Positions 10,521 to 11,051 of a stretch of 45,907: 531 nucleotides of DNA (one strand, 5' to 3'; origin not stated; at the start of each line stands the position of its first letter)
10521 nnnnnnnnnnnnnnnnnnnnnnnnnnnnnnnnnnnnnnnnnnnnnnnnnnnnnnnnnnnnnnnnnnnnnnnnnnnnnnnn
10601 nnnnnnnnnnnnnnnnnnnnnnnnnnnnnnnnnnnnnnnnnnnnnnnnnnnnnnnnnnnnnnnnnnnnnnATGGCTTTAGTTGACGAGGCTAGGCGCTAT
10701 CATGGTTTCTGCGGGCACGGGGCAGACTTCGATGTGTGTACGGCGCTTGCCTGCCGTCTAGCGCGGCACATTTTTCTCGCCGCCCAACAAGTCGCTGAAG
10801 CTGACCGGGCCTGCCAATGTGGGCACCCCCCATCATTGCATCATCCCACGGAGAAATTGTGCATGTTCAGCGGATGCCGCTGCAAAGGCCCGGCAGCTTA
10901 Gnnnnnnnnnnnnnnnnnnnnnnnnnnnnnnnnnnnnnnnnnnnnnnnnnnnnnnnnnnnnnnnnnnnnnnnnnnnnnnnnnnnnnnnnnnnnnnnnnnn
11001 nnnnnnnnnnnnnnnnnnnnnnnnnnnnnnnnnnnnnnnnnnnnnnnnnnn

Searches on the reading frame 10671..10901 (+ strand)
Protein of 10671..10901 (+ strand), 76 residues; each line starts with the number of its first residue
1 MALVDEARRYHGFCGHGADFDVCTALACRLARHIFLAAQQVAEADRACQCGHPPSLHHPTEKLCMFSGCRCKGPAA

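Call 73: search_protein_families(library=pfam, proteins=[window:10671-10901:+], max_evalue=1)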
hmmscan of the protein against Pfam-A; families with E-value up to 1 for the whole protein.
window:10671-10901:+ (76 aa): 0 families

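Call 74: search_protein_families(library=phrogs, proteins=[window:10671-10901:+], max_evalue=0.1)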
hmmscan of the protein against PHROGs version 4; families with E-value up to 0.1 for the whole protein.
window:10671-10901:+ (76 aa): 1 family
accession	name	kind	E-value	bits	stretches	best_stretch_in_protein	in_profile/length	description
phrog_6114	-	unknown function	0.0083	17.5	1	48-73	28-56/59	-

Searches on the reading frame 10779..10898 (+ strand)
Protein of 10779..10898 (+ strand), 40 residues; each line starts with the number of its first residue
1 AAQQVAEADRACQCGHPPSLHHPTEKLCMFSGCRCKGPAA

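Call 19: find_homologous_proteins(query=window:10779-10898:+, max_evalue=10)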
Query seq(40 aa): no candidate shares three 5-residue words with the query. No homologue found.
